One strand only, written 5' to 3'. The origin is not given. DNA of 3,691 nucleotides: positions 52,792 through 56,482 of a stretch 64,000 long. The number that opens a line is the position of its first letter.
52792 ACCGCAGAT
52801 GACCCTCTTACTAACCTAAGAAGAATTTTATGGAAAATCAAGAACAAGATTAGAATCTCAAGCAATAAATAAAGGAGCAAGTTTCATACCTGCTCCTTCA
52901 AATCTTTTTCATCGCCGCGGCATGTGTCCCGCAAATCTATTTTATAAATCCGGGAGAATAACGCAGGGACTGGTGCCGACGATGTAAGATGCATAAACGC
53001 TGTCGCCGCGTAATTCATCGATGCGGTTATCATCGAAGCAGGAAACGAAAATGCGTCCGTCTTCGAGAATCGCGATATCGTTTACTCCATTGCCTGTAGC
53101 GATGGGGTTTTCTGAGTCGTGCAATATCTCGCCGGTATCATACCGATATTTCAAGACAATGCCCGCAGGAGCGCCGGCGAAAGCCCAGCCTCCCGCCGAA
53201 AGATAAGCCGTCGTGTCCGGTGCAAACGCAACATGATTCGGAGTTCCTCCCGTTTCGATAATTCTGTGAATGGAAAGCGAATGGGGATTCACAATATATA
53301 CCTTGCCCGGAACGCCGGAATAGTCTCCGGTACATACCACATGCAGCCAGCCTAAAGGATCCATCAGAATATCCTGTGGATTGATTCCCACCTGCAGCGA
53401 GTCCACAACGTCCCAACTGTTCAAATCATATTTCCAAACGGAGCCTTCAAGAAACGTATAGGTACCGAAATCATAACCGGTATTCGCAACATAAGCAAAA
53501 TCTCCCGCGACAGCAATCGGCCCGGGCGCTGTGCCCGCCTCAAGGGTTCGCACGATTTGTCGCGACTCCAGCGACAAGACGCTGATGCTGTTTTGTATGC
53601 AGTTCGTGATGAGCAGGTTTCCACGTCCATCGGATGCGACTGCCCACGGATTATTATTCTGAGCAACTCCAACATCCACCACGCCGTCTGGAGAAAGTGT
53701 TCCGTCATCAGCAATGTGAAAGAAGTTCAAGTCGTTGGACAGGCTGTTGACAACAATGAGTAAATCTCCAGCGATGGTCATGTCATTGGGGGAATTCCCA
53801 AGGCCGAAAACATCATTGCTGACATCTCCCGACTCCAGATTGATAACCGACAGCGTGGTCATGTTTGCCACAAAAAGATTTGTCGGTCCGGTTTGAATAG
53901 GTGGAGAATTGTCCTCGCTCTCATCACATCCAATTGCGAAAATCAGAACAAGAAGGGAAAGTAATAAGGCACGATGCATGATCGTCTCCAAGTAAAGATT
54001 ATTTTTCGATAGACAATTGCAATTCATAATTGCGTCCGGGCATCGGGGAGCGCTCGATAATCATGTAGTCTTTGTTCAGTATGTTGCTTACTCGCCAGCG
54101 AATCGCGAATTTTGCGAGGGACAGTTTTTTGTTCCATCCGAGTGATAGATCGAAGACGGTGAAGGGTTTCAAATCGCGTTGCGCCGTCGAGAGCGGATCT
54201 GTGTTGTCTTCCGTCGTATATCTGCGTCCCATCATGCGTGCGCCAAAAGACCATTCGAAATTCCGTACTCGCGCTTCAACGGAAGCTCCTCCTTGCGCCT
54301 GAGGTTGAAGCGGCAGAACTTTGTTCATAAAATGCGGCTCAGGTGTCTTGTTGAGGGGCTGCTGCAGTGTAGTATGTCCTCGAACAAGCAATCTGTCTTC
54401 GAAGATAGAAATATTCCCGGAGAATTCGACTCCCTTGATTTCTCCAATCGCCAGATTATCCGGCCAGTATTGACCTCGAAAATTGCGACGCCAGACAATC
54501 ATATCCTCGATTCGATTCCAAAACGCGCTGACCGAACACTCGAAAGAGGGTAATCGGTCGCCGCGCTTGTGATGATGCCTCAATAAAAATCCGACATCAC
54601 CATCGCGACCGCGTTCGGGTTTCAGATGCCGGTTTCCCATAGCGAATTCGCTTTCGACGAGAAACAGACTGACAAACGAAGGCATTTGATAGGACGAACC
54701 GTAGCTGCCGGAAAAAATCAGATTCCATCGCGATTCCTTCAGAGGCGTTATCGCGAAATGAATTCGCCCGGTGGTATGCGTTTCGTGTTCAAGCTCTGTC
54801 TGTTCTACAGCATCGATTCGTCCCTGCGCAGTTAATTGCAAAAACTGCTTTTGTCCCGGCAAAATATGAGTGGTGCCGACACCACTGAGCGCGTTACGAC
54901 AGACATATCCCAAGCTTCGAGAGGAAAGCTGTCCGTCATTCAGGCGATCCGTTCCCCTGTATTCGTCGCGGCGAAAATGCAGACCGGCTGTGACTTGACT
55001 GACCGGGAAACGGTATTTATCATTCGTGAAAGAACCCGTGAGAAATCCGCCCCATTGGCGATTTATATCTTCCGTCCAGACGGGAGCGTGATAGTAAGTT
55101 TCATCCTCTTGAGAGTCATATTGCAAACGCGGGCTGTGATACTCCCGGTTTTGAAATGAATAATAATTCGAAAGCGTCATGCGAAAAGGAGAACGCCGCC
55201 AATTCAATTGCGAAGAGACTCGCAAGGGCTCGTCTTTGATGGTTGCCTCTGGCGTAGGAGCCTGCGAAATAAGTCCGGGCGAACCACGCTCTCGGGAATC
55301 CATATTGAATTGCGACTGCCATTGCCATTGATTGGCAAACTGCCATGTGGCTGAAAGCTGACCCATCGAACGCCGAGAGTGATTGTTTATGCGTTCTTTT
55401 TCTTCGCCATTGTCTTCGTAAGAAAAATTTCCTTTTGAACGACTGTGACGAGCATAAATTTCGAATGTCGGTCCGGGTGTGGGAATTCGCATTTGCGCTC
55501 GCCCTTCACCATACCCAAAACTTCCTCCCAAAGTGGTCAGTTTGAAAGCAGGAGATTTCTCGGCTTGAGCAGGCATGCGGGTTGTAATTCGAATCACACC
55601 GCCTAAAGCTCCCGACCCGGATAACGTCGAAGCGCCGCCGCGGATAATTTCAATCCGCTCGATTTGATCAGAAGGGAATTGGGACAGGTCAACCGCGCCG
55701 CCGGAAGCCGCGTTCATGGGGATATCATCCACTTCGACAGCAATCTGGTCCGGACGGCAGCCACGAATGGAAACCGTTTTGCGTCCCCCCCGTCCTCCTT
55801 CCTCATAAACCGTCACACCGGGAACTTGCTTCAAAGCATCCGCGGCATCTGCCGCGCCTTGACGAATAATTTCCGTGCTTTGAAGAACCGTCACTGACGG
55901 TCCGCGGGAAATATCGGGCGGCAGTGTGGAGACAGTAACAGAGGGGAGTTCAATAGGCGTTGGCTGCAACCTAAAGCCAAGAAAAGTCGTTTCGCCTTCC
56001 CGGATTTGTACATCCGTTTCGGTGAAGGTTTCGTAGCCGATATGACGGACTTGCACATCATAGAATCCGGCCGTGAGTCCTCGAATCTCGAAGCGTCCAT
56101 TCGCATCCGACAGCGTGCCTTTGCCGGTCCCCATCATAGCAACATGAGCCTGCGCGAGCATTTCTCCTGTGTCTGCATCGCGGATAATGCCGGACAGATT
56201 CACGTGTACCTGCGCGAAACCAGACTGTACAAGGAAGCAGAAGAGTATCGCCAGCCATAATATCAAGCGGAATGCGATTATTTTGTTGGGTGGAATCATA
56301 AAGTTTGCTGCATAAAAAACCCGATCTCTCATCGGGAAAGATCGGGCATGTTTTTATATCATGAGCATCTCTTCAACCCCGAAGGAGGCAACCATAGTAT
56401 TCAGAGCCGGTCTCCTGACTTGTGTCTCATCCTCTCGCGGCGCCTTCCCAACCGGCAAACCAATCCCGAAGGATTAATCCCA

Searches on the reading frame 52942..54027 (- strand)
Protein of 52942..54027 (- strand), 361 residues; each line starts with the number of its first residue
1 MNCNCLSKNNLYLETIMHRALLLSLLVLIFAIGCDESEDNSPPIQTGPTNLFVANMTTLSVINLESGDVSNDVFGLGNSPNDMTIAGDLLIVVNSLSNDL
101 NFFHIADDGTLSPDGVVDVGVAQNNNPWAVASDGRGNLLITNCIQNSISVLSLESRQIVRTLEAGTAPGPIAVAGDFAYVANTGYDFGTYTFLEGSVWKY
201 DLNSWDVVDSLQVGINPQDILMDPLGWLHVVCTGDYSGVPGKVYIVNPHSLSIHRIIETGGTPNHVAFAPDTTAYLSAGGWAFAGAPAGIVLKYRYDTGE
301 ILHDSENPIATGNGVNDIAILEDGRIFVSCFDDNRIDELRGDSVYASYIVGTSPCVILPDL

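Call 72: search_protein_families(library=ncbifam, proteins=[window:52942-54027:-])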
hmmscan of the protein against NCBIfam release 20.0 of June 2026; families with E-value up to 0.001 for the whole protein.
window:52942-54027:- (361 aa): 4 families
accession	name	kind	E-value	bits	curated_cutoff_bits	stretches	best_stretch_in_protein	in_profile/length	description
TIGR03866.1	PQQ_ABC_repeats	subfamily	2.8e-08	33.2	287.3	1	52-183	14-142/310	PQQ-dependent catabolism-associated beta-propeller protein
NF048007.1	MmpL3Stblzr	equivalog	0.00011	21.5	600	0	206-337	39-158/366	MmpL3/TtfA transport complex stabilizer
NF052460.1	L-NosZ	equivalog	0.00015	20.4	700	0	176-273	135-228/480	clade III lactonase-type nitrous-oxide reductase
NF052340.1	hydrazine_beta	equivalog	0.00032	19.9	560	1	87-271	44-220/372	hydrazine synthase subunit beta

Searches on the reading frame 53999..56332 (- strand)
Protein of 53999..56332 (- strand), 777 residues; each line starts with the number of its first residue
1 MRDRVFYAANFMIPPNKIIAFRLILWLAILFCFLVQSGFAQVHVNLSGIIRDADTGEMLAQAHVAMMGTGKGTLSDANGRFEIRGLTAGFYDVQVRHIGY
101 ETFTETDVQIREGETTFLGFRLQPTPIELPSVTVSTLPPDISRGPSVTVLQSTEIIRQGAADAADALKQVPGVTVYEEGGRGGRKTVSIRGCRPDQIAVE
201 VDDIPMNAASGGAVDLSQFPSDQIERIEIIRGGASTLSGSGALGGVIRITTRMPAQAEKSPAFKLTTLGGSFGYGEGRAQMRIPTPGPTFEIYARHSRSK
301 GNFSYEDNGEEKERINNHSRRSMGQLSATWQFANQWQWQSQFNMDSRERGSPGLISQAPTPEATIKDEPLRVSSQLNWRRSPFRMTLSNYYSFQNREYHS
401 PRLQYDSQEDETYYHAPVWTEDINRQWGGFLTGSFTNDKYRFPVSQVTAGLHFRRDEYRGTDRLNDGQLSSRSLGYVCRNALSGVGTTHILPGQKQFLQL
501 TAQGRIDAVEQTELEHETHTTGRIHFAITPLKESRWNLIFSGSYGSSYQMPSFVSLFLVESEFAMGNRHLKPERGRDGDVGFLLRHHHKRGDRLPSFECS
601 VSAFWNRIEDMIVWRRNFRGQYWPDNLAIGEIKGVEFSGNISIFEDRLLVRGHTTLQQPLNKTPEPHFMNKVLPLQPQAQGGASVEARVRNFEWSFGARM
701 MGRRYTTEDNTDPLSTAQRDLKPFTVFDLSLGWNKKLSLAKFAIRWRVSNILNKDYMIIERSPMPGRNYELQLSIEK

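Call 72: search_protein_families(library=ncbifam, proteins=[window:53999-56332:-])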
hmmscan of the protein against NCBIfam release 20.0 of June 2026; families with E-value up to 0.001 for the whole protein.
window:53999-56332:- (777 aa): 30 families (the best 25 are shown)
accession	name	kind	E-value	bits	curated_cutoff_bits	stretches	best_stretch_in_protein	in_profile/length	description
TIGR01779.1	TonB-B12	equivalog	9.6e-51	173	599.7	2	146-433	48-333/614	TonB-dependent vitamin B12 receptor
TIGR01785.1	TonB-hemin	subfamily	3.4e-37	128.2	316.85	2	145-254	20-131/677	TonB-dependent heme/hemoglobin receptor family protein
TIGR01786.1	TonB-hemlactrns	subfamily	3.5e-37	128.2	323.75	2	142-252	20-134/719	TonB-dependent hemoglobin/transferrin/lactoferrin family receptor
NF007926.1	PRK10641.1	equivalog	7.1e-37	127.2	836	1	147-772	48-612/617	TonB-dependent vitamin B12 receptor BtuB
TIGR01783.1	TonB-siderophor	subfamily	8e-31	107.4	223.5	2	146-470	5-316/649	TonB-dependent siderophore receptor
NF038079.1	TonB_sider_MxcH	equivalog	5.9e-18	64.3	925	1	146-257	135-244/792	TonB-dependent siderophore myxochelin receptor MxcH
NF007478.2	PRK10064.1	equivalog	1.5e-16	59.8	745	1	133-256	36-162/663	catecholate siderophore receptor CirA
TIGR04056.1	OMP_RagA_SusC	subfamily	7.9e-16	57.6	368.25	1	46-255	3-207/981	SusC/RagA family TonB-linked outer membrane protein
NF010038.0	PRK13513.1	equivalog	2.8e-15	55.9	942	1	145-397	54-297/659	ligand-gated channel protein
NF010012.0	PRK13486.1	equivalog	8.4e-15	54.1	924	1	145-258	44-164/696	TonB-dependent receptor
NF010010.0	PRK13483.1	equivalog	2e-14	52.5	927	1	132-256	38-167/660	ligand-gated channel protein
NF010051.0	PRK13528.1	subfamily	3.8e-13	48.6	583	1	136-259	42-179/727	FepA family TonB-dependent siderophore receptor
NF049947.1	TonB_dep_PCPU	exception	1.3e-12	46.7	800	1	126-273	33-186/685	TonB-dependent receptor, PCPU motif-type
NF010011.0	PRK13484.1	equivalog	2.5e-12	45.8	1197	1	145-253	49-160/682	IreA family TonB-dependent siderophore receptor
NF053590.1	TonB_dep_TOL0244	equivalog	6.3e-12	44.9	645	1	146-302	31-187/604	TOL_0244 family TonB-dependent receptor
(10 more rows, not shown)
